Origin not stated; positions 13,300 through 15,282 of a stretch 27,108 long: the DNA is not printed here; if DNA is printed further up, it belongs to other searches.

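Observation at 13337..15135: Radical SAM-SPASM enzyme fused to a SAM methyltransferase, preceded by a 36-aa ORF: candidate RiPP-like module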

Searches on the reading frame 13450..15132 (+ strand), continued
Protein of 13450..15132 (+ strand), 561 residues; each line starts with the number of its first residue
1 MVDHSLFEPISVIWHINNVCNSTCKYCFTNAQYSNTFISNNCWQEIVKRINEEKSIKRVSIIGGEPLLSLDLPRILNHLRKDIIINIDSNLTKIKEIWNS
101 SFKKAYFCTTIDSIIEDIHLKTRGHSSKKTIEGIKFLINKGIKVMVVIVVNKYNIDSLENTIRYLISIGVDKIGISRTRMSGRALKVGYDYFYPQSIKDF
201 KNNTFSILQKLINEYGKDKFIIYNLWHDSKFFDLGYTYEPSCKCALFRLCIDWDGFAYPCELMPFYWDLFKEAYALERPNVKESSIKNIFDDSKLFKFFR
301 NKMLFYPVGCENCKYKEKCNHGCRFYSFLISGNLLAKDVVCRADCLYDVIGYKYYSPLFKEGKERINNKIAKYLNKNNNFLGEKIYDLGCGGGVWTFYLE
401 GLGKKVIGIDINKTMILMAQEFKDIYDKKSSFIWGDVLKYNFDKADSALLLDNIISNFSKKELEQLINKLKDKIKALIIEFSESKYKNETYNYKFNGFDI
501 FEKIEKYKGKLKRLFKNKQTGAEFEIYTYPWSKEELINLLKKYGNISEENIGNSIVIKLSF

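Call 27: find_encoding_contigs(protein=P0007, flank=4000, max_places=1)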
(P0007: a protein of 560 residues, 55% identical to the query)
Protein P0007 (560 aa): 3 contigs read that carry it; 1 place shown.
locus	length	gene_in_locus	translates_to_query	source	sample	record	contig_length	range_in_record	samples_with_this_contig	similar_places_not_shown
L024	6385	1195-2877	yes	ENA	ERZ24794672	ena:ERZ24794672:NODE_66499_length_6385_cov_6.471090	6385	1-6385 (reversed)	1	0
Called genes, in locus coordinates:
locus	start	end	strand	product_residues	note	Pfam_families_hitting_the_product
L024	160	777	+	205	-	-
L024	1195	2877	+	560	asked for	PF04055:Radical_SAM, PF13186:SPASM (faint), PF13649:Methyltransf_25 (faint)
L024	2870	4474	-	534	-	PF00133:tRNA-synt_1, PF01406:tRNA-synt_1e (faint), PF09334:tRNA-synt_1g, PF19303:Anticodon_3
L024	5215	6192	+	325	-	-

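Call 28: find_encoding_contigs(protein=P0019, flank=4000, max_places=2)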
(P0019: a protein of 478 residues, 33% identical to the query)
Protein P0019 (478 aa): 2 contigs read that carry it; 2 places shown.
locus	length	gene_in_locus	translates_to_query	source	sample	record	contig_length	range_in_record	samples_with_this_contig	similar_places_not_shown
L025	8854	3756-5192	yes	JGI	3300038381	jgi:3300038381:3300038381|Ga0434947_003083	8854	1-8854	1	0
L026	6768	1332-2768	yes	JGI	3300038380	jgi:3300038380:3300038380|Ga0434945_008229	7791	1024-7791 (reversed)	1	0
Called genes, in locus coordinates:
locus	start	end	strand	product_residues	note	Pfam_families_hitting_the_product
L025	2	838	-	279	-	?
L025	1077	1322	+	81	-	-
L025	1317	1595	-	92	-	-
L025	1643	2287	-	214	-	-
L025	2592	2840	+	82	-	PF13737:DDE_Tnp_1_5 (weak)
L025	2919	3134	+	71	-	-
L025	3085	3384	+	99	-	PF01609:DDE_Tnp_1 (weak)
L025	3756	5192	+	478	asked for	PF04055:Radical_SAM, PF13649:Methyltransf_25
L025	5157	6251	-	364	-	PF02005:TRM, PF13847:Methyltransf_31 (faint), PF09840:DUF2067 (weak)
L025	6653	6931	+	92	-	-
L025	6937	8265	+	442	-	PF02403:Seryl_tRNA_N (weak), PF00587:tRNA-synt_2b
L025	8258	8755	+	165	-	PF01408:GFO_IDH_MocA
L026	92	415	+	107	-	PF13737:DDE_Tnp_1_5 (weak)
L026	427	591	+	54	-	-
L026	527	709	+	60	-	-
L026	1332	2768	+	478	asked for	PF04055:Radical_SAM, PF13649:Methyltransf_25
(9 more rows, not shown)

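Call 32: search_solved_structures(query=window:13450-15132:+, max_evalue=0.001)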
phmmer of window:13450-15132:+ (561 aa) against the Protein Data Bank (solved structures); distinct sequences matched with E-value up to 0.001: 18.
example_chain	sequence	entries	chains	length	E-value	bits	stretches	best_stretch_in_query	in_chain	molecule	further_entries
1ve3_A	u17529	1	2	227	1.3e-10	43.9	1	368-475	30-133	hypothetical protein PH0226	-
1wzn_A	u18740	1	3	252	2e-08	36.7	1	352-475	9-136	SAM-dependent methyltransferase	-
6efn_A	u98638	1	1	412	8.5e-06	28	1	7-263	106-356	Sporulation killing factor maturation protein SkfB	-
3grr_A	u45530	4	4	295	2.3e-05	26.5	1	370-467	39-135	Dimethyladenosine transferase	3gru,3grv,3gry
3fyd_A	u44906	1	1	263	2.6e-05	26.3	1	374-467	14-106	Probable dimethyladenosine transferase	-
3fyc_A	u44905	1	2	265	2.7e-05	26.3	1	374-468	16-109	Probable dimethyladenosine transferase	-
6q2p_A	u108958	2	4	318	2.9e-05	26.2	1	8-160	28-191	Radical S-adenosyl methionine domain-containing protein 2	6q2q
5vsl_A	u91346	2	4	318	3e-05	26.2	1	8-160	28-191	Radical S-adenosyl methionine domain-containing protein 2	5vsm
9rfr_A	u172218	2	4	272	5.1e-05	25.4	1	380-476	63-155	Ubiquinone biosynthesis O-methyltransferase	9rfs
3l8d_A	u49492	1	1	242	9.6e-05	24.5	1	384-472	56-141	Methyltransferase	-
9dfu_A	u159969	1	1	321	0.00014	23.9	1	9-125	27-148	Radical SAM core domain-containing protein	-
7tol_A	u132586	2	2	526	0.00016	23.8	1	15-166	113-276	glycerol dibiphytanyl glycerol tetraether - macrocyclic archaeol synthase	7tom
2fb2_A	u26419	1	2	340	0.00025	23.1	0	14-158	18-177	Molybdenum cofactor biosynthesis protein A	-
1tv7_A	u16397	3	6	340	0.00034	22.7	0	15-158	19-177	Molybdenum cofactor biosynthesis protein A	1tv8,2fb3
9dfw_A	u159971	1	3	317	0.00071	21.6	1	9-154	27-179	Radical SAM core domain-containing protein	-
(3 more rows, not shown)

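Call 42: predict_structure(alignment_id=A1)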
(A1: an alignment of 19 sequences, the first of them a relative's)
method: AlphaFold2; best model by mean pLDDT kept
length: 561 residues; sequences in the alignment: 19
mean_pLDDT: 90.8   pTM: 0.86
mean pLDDT of the five models: 90.8, 86.4, 81.4, 73.9, 73.7
residues with pLDDT >= 90: 394; 70-90: 145; 50-70: 18; < 50: 4
segments of 3 or more residues with pLDDT < 50: 1-4
pLDDT, mean of each block of 10 residues (from residue 1): 64 86 79 80 95 97 72 94 94 90 95 96 92 98 97 97 98 94 91 91 96 95 82 74 85 94 91 93 95 93 85 81 87 85 87 91 90 94 97 96 98 94 94 96 97 93 97 96 76 92 92 94 92 93 96 92 95
secondary structure, 60 per line:
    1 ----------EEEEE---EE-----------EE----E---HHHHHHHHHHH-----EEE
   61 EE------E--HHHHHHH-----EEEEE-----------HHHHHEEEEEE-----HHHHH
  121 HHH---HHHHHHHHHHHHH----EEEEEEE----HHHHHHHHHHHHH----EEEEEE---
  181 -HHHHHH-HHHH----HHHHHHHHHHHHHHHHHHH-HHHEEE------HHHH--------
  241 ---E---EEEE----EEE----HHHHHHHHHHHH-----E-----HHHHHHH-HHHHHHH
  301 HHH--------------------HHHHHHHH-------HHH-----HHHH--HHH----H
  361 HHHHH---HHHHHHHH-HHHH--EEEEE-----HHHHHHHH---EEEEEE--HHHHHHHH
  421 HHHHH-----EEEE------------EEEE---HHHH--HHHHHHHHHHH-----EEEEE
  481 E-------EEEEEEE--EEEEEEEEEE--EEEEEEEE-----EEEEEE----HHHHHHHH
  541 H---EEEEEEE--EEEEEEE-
elements in order: E11-15 H42-52 E58-62 H72-78 E84-88 H100-104 E105-110 H116-123 H127-139 E144-150 H155-167 E172-177 H182-187 H189-192 H197-215 E220-222 H229-232 E248-251 E256-258 H263-274 H286-292 H294-303 H324-331 H347-350 H360-365 H369-376 H378-381 E384-388 H394-401 E405-410 H413-425 E431-434 E447-450 H454-457 H460-470 E476-481 E489-495 E498-507 E510-517 E523-528 H533-541 E545-551 E554-560
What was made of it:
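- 13450..14154 (+): Radical SAM core (residues 1-235). The CX3CX2C cluster site is C20/C24/C27 (nt 13507-13530). There is no N-terminal RRE domain. AF2 model with pLDDT 90.8 (call 42).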

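Call 44: fold_search(model_id=the predicted structure, library=pdb)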
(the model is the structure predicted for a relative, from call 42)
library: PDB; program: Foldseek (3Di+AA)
matches with E <= 10: 1792; with E <= 0.001: 889
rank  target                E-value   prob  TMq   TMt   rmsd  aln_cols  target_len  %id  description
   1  5v1q_A                6.3e-15  1.00  0.44  0.57   6.0       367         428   16  Crystal structure of Streptococcus suis SuiB (released 2017-08-30)
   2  5v1t_A                7.0e-15  1.00  0.46  0.57   6.0       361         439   16  Crystal structure of Streptococcus suis SuiB bound to precursor peptide SuiA (released 2017-08-30)
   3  5v1s_A                1.7e-14  1.00  0.46  0.59   5.5       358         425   17  Crystal structure of Streptococcus suis SuiB bound to S-adenosylmethionine (released 2017-08-30)
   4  5v1q_B                2.1e-14  1.00  0.45  0.56   5.9       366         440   17  Crystal structure of Streptococcus suis SuiB (released 2017-08-30)
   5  5v1s_B                3.6e-14  1.00  0.44  0.56   5.5       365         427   16  Crystal structure of Streptococcus suis SuiB bound to S-adenosylmethionine (released 2017-08-30)
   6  4k36_A                2.8e-13  1.00  0.46  0.65  16.3       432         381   17  His6 tagged anSMEcpe with bound AdoMet (released 2013-05-08)
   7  1wzn_A                7.0e-13  1.00  0.31  0.66   5.3       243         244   19  Crystal Structure of the SAM-dependent methyltransferase from Pyrococcus horikoshii OT3 (released 2006-03-14)
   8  1y8c                  7.9e-13  1.00  0.30  0.62   4.2       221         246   16  Crystal structure of a S-adenosylmethionine-dependent methyltransferase from Clostridium acetobutylicum ATCC 824 (released 2004-12-28)
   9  1ve3_B                8.9e-13  1.00  0.31  0.73   4.0       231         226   23  Crystal structure of PH0226 protein from Pyrococcus horikoshii OT3 (released 2005-05-24)
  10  6efn                  1.2e-12  1.00  0.40  0.56   5.5       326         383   20  Structure of a RiPP maturase, SkfB (released 2018-10-24)
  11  6c8v                  2.3e-12  1.00  0.40  0.68   5.0       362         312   13  X-ray structure of PqqE from Methylobacterium extorquens (released 2018-02-14)
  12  4k36_B                2.7e-12  1.00  0.44  0.65  13.5       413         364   17  His6 tagged anSMEcpe with bound AdoMet (released 2013-05-08)
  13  4k39_B                4.0e-12  1.00  0.46  0.68  13.1       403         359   19  Native anSMEcpe with bound AdoMet and Cp18Cys peptide (released 2013-05-08)
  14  4k37_A                4.3e-12  1.00  0.45  0.66  13.2       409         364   18  Native anSMEcpe with bound AdoMet (released 2013-05-08)
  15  4k37_B                4.8e-12  1.00  0.46  0.67  13.2       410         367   19  Native anSMEcpe with bound AdoMet (released 2013-05-08)
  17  1ve3_A                6.1e-12  1.00  0.30  0.74   3.9       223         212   22  Crystal structure of PH0226 protein from Pyrococcus horikoshii OT3 (released 2005-05-24)
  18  5hii                  8.1e-12  1.00  0.29  0.62   4.2       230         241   16  Crystal structure of glycine sarcosine N-methyltransferase (GSMT) from Methanohalophilus portucalensis (apo form) (released 2016-11-23)
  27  7wzg_D                4.4e-11  1.00  0.30  0.66   3.7       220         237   15  Cypemycin N-terminal methyltransferase CypM (released 2023-02-22)
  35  7wzg_B                5.9e-11  1.00  0.31  0.65   4.3       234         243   14  Cypemycin N-terminal methyltransferase CypM (released 2023-02-22)
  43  7wzg_A                1.8e-10  1.00  0.30  0.65   3.8       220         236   14  Cypemycin N-terminal methyltransferase CypM (released 2023-02-22)
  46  7wzg_C                2.0e-10  1.00  0.30  0.65   4.6       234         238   14  Cypemycin N-terminal methyltransferase CypM (released 2023-02-22)
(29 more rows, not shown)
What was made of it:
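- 13450..14154 (+): Foldseek best hits are SuiB, anSME, SkfB and PqqE (call 44).
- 14485..15135 (+): Methyltransferase module (residues 346-561) plus the stop codon. It comprises the conserved N-terminal segment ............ and a class I Rossmann fold. Motif I, DLGCGGG, is at nt 14608-14628. Fold matches are PH0226, GSMT, CypM and TylM1 (call 44).
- On Class I SAM-dependent methyltransferase (PF13649): Fold matches are 1ve3, 1wzn, 5hii and 7wzg (call 44).
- Closest known: SuiB/StrB with SuiA. Same: It is the best structural match of the rSAM-SPASM half (5v1q, Foldseek E 6e-15, call 44).
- Closest known: PqqE with PqqA. Same: It is a fold match (6c8v, call 44).
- Its best structural neighbours are the peptide or protein maturases SuiB, anSME, SkfB and PqqE (call 44). 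The top structural matches are peptide or protein maturases (call 44).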

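Call 50: search_protein_representatives(alignment_id=A1)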
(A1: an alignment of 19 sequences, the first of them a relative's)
Query: 19 sequences, 561 profile positions. Proteins with E-value up to 0.001 (for the whole library): 34663; up to 1e-10: 8093; up to 1e-30: 67. The best 150 are listed.
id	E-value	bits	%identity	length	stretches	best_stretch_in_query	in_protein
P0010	8.0e-267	902.7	-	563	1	1-560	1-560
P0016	1.3e-176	604.9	-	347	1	2-340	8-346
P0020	1.2e-158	545.6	-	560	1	7-554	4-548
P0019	1.7e-153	528.6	-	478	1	58-559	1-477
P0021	4.3e-139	481.0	-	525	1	25-559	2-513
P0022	1.4e-95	337.5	-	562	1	10-549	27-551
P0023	2.9e-79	283.5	-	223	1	341-557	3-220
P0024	3.5e-79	283.3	-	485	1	76-555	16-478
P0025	5.3e-69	249.7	-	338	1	9-341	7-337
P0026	5.5e-66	239.7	-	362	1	11-342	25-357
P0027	9.0e-62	225.8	-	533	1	66-549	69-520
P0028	4.4e-60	220.2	-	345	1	10-342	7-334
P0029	1.4e-59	218.6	-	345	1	11-341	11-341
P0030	4.7e-56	206.9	-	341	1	8-342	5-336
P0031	5.6e-56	206.7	-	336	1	11-341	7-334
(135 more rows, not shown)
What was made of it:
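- The family is very rare and patchy: 67 representatives below E 1e-30 among 1.84 billion (call 50).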
